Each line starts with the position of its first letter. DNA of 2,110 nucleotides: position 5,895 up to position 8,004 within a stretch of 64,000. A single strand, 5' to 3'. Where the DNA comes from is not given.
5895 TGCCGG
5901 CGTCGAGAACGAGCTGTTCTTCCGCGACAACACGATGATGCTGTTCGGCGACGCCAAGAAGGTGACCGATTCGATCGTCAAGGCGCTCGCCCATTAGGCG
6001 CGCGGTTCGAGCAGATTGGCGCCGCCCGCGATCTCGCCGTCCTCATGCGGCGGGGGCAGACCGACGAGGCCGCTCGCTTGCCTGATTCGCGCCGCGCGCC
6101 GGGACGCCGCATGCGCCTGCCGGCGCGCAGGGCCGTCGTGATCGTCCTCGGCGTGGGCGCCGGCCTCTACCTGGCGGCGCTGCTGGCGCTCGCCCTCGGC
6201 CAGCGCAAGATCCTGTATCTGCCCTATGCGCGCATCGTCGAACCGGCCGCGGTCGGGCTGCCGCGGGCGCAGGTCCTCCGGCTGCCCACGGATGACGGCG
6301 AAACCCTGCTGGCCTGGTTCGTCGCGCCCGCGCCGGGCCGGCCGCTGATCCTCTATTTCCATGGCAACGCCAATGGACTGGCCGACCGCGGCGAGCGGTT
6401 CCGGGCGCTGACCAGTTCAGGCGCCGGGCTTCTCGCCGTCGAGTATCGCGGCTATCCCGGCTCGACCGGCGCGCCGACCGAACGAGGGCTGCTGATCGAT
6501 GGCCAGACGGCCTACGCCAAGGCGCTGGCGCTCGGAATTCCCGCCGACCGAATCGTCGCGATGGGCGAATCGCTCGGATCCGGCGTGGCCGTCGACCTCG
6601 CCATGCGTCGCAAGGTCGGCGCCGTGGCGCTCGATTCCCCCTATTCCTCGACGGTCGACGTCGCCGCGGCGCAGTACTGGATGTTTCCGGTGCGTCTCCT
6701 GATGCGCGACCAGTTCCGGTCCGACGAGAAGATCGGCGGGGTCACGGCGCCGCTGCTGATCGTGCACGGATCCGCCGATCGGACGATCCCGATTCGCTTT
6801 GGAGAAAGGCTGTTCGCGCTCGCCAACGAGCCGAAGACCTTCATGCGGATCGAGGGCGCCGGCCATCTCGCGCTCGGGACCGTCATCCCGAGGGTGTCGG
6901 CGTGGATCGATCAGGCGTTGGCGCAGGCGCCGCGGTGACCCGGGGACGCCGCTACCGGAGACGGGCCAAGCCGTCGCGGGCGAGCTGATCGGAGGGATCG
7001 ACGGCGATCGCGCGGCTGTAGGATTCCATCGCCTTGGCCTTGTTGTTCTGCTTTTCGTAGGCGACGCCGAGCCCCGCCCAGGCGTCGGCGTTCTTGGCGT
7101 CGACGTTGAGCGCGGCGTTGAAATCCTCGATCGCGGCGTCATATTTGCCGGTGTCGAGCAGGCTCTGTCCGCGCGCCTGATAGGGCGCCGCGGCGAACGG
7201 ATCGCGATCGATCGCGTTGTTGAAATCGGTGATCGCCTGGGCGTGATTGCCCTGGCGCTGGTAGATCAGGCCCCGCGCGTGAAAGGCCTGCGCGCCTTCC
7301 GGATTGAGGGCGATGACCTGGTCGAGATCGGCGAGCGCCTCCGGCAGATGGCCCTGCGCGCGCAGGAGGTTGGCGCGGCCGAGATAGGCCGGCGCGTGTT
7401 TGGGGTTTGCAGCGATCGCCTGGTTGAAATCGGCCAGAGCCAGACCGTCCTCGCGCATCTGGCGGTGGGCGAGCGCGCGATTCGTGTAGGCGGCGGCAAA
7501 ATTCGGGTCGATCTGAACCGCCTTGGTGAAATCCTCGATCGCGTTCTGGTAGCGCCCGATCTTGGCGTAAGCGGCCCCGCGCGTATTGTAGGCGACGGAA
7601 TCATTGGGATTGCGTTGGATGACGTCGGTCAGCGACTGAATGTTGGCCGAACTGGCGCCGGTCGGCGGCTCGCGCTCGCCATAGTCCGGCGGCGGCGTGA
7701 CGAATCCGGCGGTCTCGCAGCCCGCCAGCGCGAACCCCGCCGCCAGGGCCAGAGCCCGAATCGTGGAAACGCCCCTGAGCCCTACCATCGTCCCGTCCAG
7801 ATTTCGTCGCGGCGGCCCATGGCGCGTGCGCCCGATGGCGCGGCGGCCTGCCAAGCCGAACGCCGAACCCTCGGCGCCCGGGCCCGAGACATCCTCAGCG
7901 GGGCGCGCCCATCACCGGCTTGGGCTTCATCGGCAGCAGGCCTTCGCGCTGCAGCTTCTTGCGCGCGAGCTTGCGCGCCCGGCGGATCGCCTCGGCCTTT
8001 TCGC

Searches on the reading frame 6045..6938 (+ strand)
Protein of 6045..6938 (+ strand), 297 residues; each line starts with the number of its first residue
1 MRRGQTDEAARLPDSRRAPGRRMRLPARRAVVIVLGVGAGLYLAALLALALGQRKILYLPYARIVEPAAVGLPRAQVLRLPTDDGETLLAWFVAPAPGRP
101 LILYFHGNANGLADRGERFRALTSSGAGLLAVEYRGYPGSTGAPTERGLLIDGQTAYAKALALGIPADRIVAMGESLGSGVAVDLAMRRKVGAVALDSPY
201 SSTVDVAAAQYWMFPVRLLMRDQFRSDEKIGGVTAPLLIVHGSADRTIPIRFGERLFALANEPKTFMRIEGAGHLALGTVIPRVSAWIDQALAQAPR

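Call 75: search_protein_families(library=pfam, proteins=[window:6045-6938:+], max_evalue=0.001)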
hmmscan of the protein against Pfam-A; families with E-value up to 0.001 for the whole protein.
window:6045-6938:+ (297 aa): 3 families
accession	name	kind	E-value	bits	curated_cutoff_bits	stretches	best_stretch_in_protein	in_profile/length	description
PF00561.26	Abhydrolase_1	-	2.1e-08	34.6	25.8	1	100-208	1-113/245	alpha/beta hydrolase fold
PF12146.15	Hydrolase_4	-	2.8e-07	30.5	27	0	231-277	188-235/239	Serine aminopeptidase, S33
PF20434.5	BD-FAE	-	0.00084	19.3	26.8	0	234-256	189-211/215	BD-FAE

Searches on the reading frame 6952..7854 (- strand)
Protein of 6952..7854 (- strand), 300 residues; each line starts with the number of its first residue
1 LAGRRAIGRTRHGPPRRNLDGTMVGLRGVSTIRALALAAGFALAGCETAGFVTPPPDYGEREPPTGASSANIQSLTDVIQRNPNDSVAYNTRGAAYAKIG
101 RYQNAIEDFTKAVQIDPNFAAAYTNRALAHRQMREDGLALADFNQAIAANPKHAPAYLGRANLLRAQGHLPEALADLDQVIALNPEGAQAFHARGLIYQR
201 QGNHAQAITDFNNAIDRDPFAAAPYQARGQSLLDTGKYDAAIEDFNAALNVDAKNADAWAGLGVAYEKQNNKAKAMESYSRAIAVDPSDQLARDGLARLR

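Call 75: search_protein_families(library=pfam, proteins=[window:6952-7854:-], max_evalue=0.001)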
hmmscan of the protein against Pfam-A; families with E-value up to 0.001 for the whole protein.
window:6952-7854:- (300 aa): 24 families
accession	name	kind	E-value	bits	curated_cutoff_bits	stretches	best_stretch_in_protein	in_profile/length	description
PF00515.34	TPR_1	-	1.3e-48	161.4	27.8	6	87-119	2-34/34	Tetratricopeptide repeat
PF07719.23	TPR_2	-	5.2e-41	135.8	27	5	88-118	3-33/34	Tetratricopeptide repeat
PF13181.12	TPR_8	-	4.9e-36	120.2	25.7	4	88-118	3-33/34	Tetratricopeptide repeat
PF13414.12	TPR_11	-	1.6e-35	120.9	26.8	3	229-269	1-41/42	TPR repeat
PF13431.12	TPR_17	-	1.4e-32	109.7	24.4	2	143-174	2-33/34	Tetratricopeptide repeat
PF13432.12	TPR_16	-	1.6e-27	96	32.7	3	227-288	2-63/65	Tetratricopeptide repeat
PF13428.12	TPR_14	-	7.8e-22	76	23.5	2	257-299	2-44/44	Tetratricopeptide repeat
PF13371.12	TPR_9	-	2e-21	76.2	35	1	163-223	4-64/73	Tetratricopeptide repeat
PF14559.12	TPR_19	-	1.3e-18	67.5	25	2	232-299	1-68/68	Tetratricopeptide repeat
PF13424.12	TPR_12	-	3.2e-18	66.1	30.1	2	188-252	3-75/77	Tetratricopeptide repeat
PF13174.12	TPR_6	-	2e-14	53.6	26.3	0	261-287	5-31/33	Tetratricopeptide repeat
PF23914.1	TPR_CcmH_CycH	-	1.5e-10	41.6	42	0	248-295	42-89/158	Cytochrome c-type biogenesis protein H TPR domain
PF13176.12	TPR_7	-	1.8e-09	37.4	27.9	0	258-290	1-35/36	Tetratricopeptide repeat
PF25063.1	ARM_TT21_C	-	4.4e-09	36.9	35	0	233-285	106-158/209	Tetratricopeptide repeat protein 21 C-terminal ARM domain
PF13374.12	TPR_10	-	5.6e-08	33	27.5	0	161-183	9-31/42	Tetratricopeptide repeat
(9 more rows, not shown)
